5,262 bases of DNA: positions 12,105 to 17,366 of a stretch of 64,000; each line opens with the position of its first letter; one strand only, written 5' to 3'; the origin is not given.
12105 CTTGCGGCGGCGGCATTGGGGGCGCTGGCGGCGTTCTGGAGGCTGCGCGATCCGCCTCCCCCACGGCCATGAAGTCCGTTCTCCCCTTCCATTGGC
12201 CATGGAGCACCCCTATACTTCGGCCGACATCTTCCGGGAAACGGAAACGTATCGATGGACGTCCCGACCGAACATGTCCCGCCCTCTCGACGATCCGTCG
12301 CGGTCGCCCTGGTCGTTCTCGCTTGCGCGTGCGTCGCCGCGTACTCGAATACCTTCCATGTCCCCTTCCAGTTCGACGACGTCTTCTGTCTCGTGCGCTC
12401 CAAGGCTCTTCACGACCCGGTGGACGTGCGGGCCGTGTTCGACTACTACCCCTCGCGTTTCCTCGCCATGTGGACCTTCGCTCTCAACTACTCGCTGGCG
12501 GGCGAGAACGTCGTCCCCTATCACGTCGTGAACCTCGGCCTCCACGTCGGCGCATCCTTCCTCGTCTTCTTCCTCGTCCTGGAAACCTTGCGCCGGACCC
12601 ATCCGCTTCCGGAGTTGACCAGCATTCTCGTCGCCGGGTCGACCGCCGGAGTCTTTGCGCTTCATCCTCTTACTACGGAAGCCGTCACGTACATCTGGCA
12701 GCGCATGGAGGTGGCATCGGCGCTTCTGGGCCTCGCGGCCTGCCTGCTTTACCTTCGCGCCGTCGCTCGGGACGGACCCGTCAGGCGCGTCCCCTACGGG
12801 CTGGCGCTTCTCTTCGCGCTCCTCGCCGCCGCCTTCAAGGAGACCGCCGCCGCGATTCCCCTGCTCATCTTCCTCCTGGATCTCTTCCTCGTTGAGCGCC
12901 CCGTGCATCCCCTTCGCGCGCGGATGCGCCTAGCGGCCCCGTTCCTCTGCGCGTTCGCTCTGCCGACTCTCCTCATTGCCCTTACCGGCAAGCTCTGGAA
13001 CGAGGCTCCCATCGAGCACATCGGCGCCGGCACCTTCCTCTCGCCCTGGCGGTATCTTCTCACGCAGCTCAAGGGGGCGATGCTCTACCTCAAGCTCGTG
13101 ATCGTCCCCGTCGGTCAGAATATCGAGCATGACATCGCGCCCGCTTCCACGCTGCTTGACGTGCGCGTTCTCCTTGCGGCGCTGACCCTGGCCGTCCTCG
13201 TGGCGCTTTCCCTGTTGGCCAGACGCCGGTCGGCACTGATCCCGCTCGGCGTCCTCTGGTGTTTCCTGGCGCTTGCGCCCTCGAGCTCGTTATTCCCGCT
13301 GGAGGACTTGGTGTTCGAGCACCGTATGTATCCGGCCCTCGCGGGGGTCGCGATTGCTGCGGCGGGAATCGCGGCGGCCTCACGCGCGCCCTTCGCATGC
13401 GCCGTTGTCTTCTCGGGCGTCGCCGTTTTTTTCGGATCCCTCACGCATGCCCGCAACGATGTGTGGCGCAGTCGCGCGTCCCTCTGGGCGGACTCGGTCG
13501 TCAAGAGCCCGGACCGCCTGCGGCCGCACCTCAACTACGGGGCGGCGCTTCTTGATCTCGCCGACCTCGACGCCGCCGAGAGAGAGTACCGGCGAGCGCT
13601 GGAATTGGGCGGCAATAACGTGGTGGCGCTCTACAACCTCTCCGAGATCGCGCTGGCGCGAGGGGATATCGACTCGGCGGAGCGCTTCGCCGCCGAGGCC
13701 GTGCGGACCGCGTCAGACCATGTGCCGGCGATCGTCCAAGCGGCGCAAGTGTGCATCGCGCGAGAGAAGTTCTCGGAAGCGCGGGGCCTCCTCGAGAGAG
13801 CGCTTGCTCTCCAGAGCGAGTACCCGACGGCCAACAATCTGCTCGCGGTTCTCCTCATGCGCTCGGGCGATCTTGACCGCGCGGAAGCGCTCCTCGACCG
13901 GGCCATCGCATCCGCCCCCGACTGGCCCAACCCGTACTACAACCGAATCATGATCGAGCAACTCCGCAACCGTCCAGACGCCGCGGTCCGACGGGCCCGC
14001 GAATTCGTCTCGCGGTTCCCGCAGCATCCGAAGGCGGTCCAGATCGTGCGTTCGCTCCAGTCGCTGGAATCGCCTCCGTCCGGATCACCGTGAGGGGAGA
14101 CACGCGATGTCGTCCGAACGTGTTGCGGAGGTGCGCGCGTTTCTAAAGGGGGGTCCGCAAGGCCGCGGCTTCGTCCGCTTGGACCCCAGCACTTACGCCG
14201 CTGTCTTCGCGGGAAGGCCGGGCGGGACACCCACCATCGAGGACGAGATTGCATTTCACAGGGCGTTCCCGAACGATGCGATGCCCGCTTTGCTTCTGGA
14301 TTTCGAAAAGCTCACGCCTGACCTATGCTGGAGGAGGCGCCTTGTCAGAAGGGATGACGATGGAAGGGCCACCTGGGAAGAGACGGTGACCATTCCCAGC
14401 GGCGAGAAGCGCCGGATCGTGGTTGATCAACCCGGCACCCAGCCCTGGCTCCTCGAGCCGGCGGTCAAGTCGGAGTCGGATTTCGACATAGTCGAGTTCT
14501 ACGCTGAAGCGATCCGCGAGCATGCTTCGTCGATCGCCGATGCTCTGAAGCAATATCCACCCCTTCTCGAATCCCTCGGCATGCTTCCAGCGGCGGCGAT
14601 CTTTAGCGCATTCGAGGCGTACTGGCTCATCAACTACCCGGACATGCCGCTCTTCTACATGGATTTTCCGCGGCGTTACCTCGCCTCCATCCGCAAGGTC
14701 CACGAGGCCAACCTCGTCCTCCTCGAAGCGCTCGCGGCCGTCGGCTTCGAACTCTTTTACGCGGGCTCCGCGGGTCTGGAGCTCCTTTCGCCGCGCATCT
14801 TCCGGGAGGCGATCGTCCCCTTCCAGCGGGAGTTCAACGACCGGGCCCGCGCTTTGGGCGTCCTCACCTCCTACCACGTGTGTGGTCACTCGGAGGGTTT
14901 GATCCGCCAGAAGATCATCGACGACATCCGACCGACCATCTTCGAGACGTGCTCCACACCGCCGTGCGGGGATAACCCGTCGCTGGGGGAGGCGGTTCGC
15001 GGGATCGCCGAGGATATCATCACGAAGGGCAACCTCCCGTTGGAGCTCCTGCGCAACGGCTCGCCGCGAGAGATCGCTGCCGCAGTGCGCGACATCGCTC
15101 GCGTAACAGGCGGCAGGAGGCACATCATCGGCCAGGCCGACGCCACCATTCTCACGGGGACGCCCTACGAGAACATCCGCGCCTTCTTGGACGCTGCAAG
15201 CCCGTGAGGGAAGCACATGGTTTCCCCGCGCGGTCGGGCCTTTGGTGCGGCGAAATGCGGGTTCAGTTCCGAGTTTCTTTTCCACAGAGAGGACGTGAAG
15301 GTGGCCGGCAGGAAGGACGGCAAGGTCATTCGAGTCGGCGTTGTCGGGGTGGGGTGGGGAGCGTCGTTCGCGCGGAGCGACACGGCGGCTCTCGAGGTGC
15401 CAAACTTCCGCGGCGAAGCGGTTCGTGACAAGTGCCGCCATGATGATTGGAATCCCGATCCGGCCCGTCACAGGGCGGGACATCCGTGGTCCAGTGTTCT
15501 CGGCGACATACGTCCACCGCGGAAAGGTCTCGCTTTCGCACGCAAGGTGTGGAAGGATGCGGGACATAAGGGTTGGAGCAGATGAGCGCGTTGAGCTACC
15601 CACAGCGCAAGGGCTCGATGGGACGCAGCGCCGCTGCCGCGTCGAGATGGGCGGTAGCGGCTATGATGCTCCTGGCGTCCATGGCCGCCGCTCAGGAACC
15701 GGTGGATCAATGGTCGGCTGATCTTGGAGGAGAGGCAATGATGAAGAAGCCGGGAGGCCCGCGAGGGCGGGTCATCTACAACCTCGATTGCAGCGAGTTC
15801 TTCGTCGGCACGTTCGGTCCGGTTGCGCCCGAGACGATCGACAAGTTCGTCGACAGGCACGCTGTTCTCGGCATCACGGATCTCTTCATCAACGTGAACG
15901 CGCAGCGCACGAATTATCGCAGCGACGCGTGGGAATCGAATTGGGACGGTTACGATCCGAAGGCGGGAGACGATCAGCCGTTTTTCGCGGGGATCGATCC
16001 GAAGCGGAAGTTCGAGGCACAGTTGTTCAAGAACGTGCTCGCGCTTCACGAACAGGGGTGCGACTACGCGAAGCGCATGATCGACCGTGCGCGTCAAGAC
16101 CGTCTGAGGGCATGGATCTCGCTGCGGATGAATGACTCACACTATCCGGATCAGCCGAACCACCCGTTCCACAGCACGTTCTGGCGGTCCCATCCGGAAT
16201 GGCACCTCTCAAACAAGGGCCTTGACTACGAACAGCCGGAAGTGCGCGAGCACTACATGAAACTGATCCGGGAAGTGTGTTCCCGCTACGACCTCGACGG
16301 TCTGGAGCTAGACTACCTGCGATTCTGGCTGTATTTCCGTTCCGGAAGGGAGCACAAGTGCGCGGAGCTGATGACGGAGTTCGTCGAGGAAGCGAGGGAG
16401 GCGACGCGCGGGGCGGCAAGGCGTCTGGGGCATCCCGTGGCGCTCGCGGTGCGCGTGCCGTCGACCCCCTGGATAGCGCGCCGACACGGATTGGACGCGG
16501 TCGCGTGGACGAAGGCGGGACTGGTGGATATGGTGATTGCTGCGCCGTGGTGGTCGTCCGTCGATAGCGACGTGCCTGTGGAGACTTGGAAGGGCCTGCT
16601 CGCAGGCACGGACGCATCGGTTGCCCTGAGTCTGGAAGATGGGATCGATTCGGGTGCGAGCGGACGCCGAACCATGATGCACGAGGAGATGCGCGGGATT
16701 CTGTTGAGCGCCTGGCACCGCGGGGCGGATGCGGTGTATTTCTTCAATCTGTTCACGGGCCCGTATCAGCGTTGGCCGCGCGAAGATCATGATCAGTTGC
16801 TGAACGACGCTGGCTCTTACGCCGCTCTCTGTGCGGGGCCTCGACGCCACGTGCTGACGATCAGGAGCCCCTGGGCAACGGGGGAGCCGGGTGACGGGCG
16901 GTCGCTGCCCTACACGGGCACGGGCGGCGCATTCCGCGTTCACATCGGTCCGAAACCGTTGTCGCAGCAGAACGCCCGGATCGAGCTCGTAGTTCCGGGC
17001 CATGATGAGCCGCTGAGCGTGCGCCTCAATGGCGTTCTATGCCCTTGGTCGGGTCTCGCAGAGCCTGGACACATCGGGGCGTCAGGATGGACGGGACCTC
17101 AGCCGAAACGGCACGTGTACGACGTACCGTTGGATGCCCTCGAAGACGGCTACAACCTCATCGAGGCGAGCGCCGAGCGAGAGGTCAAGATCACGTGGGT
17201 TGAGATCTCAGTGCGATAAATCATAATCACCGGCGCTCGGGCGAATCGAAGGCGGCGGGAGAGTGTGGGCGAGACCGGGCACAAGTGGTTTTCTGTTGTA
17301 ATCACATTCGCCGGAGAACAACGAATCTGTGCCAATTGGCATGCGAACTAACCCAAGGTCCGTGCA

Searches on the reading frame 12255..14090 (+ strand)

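Call 54: search_protein_families(library=pfam, proteins=[window:12255-14090:+], max_evalue=0.00001)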
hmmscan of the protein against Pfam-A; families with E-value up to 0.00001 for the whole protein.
window:12255-14090:+ (612 aa): 9 families
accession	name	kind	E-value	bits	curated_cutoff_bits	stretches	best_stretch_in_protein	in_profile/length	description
PF14559.12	TPR_19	-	1.3e-15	57.9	25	1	502-558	3-59/68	Tetratricopeptide repeat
PF07719.23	TPR_2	-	5.6e-14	51.5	27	0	526-556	3-33/34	Tetratricopeptide repeat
PF13428.12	TPR_14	-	7.6e-13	48.2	23.5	0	528-563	5-40/44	Tetratricopeptide repeat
PF13432.12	TPR_16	-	2.4e-10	41.1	32.7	1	502-556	9-63/65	Tetratricopeptide repeat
PF13181.12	TPR_8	-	5.9e-09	35.8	25.7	0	526-556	3-33/34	Tetratricopeptide repeat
PF13424.12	TPR_12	-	6.7e-08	33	30.1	0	423-485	4-74/77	Tetratricopeptide repeat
PF13431.12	TPR_17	-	2.8e-07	30.7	24.4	0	445-476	2-33/34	Tetratricopeptide repeat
PF13414.12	TPR_11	-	2.1e-06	27.7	26.8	0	498-538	2-42/42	TPR repeat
PF17874.7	TPR_MalT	-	3.6e-06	26.9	45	1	435-564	93-240/336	MalT-like TPR region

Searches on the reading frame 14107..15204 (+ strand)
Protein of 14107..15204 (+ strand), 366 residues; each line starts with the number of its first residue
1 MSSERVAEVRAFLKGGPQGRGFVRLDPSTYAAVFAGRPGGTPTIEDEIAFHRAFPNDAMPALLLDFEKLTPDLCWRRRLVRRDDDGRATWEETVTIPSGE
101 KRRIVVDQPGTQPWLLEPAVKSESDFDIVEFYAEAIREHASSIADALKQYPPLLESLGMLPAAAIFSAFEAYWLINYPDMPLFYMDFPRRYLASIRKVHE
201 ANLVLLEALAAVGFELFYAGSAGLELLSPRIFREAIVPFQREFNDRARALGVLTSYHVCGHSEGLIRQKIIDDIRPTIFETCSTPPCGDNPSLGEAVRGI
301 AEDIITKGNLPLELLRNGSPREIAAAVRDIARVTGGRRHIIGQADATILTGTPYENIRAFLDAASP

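Call 68: search_protein_families(library=pfam, proteins=[window:14107-15204:+], max_evalue=0.00001)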
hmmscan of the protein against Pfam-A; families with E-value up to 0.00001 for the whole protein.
window:14107-15204:+ (366 aa): 1 family
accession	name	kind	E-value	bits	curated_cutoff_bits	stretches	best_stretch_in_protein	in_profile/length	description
PF01208.23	URO-D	-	1.6e-12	47.6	23.9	1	191-364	176-343/346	Uroporphyrinogen decarboxylase (URO-D)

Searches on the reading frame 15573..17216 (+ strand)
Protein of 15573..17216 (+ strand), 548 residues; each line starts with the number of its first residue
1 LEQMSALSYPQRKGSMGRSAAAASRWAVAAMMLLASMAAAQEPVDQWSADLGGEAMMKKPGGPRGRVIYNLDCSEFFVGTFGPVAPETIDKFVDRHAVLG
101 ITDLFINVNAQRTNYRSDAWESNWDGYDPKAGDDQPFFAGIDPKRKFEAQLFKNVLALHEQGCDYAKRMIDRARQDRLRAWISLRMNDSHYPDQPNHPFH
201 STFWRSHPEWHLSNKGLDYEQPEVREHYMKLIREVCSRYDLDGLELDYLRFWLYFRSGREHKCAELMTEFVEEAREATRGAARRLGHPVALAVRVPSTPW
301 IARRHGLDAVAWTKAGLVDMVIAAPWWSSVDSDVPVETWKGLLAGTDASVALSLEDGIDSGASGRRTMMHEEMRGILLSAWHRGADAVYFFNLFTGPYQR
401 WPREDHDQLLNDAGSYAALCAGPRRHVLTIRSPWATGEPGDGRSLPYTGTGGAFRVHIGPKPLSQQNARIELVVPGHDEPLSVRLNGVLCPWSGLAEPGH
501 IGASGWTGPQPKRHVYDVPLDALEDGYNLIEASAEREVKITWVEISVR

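Call 17: search_protein_families(library=pfam, proteins=[window:15573-17216:+], max_evalue=0.001)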
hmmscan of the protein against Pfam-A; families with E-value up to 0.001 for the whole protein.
window:15573-17216:+ (548 aa): 1 family
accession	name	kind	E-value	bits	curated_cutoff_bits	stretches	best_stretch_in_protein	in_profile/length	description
PF02638.21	GHL10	-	1.1e-06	28.5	27.9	1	158-259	64-172/311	Glycosyl hydrolase-like 10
